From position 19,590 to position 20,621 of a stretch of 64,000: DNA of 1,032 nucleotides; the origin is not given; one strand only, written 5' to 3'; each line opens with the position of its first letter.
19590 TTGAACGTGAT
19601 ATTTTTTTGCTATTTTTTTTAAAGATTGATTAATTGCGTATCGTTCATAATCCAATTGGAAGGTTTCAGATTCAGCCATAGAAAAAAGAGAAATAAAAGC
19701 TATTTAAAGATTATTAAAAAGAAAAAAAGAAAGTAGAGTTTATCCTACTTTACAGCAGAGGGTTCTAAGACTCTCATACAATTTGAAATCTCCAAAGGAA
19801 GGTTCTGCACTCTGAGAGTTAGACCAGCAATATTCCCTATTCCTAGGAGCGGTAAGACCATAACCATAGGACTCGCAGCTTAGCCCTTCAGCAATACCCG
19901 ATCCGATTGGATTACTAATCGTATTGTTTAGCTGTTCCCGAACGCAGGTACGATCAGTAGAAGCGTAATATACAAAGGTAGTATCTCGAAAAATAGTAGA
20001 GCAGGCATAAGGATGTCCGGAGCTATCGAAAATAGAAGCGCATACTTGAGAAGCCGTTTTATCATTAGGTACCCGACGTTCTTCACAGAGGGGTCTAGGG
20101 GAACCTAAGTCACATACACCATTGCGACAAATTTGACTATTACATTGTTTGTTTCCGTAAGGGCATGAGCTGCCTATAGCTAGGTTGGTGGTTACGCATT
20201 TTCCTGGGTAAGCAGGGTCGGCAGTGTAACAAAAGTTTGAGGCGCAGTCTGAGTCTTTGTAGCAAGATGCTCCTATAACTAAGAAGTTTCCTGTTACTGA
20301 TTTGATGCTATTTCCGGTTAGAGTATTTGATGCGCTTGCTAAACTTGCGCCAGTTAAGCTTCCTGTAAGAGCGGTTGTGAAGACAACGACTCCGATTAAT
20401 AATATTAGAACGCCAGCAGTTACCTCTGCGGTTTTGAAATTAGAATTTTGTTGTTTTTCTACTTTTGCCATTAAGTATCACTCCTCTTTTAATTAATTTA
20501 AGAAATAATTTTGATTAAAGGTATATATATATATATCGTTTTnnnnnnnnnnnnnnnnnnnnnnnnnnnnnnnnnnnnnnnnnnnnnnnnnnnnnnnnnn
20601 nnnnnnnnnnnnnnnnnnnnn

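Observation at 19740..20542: Cys-rich secreted protein pair sharing a nucleotide-identical 5' module (RBS plus 45-aa N-terminal helix) with divergent Cys-rich C-termini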

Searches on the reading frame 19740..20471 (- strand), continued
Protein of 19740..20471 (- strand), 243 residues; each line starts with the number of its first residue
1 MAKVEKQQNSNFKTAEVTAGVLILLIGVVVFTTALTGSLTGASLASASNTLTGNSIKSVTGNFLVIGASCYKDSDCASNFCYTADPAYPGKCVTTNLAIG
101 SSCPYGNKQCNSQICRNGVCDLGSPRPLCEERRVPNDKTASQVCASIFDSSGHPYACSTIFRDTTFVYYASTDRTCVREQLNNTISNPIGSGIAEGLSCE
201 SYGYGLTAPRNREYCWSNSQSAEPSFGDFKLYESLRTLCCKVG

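Call 72: list_cluster_members(proteins=[P0002, P0003, P0006, P0008, P0009, P0012, P0013, P0014, P0007, P0011])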
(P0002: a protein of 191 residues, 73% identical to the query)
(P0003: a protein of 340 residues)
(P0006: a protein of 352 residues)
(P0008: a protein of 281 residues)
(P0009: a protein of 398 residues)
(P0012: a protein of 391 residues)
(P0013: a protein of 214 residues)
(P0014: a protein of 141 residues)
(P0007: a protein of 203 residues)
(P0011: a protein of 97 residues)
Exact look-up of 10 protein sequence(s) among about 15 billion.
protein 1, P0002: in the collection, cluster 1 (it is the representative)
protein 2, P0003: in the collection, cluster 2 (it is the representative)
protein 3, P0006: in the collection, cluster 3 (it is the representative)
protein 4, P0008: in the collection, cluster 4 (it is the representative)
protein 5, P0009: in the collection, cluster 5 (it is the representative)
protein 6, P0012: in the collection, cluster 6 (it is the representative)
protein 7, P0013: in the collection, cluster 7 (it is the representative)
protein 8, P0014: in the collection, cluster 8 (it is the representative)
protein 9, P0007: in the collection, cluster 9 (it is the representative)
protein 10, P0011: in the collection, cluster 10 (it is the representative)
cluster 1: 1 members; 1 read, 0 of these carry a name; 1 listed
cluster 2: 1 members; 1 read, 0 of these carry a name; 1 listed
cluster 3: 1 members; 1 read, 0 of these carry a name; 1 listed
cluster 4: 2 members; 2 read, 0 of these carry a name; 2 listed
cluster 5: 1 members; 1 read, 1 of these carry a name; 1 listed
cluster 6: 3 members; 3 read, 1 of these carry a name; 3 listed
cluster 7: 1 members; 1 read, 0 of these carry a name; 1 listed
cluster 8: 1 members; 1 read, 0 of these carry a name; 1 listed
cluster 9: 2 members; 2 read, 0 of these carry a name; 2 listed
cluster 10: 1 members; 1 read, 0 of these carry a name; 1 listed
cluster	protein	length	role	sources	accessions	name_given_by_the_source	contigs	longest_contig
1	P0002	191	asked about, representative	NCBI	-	-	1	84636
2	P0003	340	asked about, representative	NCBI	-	-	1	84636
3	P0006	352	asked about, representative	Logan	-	-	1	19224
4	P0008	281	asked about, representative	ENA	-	-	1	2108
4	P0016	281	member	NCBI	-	-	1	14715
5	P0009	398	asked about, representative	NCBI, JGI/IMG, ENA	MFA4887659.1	MAG: dickkopf-related protein [Candidatus Nanoarchaeia archaeon]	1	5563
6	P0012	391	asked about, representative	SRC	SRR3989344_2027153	-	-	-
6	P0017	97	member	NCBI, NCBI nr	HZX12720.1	MAG TPA: hypothetical protein VFE88_04660 [Candidatus Nanoarchaeia archaeon] | hypothetical protein [Candidatus Nanoarchaeia archaeon]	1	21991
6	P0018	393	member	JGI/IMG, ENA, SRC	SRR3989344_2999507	-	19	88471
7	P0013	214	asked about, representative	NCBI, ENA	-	-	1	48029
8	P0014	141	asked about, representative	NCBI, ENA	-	-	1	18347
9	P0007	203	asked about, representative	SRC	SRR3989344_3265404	-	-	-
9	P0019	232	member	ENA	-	-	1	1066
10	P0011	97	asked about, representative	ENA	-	-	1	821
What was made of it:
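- P0003 being on the same contig rests only on identical contig length and source (call 72).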

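Call 82: search_solved_structures(query=A6, max_evalue=1)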
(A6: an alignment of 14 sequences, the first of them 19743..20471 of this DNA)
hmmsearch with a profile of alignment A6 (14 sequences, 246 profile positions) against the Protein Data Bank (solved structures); distinct sequences matched with E-value up to 1: 3.
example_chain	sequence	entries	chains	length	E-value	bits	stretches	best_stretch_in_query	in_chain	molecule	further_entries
2l1q_A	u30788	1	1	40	0.0072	19.5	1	87-112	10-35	Liver-expressed antimicrobial peptide 2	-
1eth_B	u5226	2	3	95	0.15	15.2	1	86-137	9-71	COLIPASE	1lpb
1pcn_A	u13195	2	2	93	0.19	14.8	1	86-137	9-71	PORCINE PANCREATIC PROCOLIPASE B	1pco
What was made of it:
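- Closest known: Dickkopf N-terminal / colipase-fold cysteine-rich modules. Same: Colipase is a weak PDB sequence hit (call 82).
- Weak hits to LEAP-2 and colipase (call 82).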

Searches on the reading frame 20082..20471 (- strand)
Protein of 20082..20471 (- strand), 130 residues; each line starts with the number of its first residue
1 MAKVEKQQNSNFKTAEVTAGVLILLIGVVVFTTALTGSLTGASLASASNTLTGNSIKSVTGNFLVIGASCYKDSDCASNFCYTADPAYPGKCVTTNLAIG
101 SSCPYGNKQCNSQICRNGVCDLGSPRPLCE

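Call 42: find_homologous_proteins(query=A4, max_evalue=0.001)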
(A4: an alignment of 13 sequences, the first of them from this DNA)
Query A4 (13 sequences) (130 aa, profile of the alignment): 5 proteins with E <= 0.001 among 5112 candidates.
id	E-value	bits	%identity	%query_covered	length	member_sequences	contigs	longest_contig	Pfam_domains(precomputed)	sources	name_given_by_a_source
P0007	1.4e-29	120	43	69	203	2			-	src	-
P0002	1.1e-28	117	64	66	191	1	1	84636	-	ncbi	-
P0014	1.3e-27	114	37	66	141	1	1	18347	-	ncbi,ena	-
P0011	5.4e-21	92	37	62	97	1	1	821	-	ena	-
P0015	2.4e-9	55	51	35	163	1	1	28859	-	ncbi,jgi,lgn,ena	ncbi:MAG: hypothetical protein WC595_02860 [Candidatus Nanoarchaeia archaeon]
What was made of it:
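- Tried and rejected: With the family alignment it found 5 proteins (call 42).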

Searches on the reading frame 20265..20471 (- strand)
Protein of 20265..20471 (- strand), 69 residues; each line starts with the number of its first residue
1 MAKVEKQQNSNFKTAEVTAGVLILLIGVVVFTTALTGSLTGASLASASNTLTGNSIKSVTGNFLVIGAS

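Call 68: search_protein_families(library=pfam, proteins=[window:20265-20471:-], max_evalue=10)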
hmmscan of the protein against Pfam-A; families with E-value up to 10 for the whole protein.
seq(69 aa): 2 families
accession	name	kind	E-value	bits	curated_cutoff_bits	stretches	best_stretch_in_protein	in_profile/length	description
PF24418.1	DUF7550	-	0.0019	18.3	27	1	10-31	31-52/59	Family of unknown function (DUF7550)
PF14927.11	Neurensin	-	0.17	12.1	27.7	1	7-34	35-62/132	Neurensin/Transmembrane protein 74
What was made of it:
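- No Pilin_N, Class III or archaellin Pfam match, even at E<=10, for A or B (call 68).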

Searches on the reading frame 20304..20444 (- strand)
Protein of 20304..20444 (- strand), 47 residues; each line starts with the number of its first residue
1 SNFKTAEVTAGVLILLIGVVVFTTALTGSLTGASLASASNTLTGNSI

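Call 63: find_related_loci(query=A7, collection=metagenome_contigs, flank=8000)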
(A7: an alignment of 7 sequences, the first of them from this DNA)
Query A7 (47 aa) in metagenome_contigs; peptide patterns used: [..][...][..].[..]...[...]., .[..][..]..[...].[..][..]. (x = any residue, [..] = any of these).
600 stretches matched a pattern (row limit reached: there are more); 2 encode a relative of the query (tblastn E <= 1e-3); 2 distinct loci.
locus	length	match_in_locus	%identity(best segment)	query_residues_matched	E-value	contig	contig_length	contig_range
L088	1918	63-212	56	2-47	2e-11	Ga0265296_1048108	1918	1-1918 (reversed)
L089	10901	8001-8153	55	4-46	3e-10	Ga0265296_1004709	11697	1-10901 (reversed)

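Call 74: find_homologous_proteins(query=A7, max_evalue=0.01)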
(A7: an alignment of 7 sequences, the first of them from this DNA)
Query A7 (7 sequences): 4150 candidates shared short words with the query, none scored E <= 0.01.
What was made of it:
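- Tried and rejected: With the module-only alignment it found nothing (call 74).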

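Call 81: search_solved_structures(query=A7, max_evalue=10, show_alignments=3)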
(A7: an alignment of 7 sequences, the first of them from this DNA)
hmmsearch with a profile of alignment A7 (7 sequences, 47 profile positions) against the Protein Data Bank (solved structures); distinct sequences matched with E-value up to 10: 2.
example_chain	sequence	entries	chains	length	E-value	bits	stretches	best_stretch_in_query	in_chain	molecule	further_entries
8zal_J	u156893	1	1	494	2.3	10.9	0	22-39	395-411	Multidrug export protein EmrB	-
8zar_J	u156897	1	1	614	3.9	10.2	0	22-39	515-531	Multidrug export protein EmrB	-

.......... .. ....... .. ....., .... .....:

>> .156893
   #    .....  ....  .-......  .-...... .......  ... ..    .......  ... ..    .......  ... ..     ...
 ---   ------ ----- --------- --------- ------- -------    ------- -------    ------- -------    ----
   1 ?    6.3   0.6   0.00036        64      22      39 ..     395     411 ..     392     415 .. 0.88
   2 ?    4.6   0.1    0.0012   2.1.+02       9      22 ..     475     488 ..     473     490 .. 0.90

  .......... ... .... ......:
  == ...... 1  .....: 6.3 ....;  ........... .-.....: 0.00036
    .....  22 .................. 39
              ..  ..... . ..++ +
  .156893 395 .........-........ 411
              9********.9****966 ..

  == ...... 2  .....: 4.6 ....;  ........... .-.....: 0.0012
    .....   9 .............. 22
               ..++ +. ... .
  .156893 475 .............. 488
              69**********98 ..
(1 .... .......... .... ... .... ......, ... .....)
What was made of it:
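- No pilin or archaellin among PDB sequence hits (call 81).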

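Call 92: find_related_loci(query=A7, collection=viral_contigs, flank=6000)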
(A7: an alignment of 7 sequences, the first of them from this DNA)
Query A7 (47 aa) in viral_contigs; peptide patterns used: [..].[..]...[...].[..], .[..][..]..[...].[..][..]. (x = any residue, [..] = any of these).
59 stretches matched a pattern, but none encodes a relative of the query by tblastn (E <= 1e-3).
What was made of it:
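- Tried and rejected: The viral-contig scan found none (call 92).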
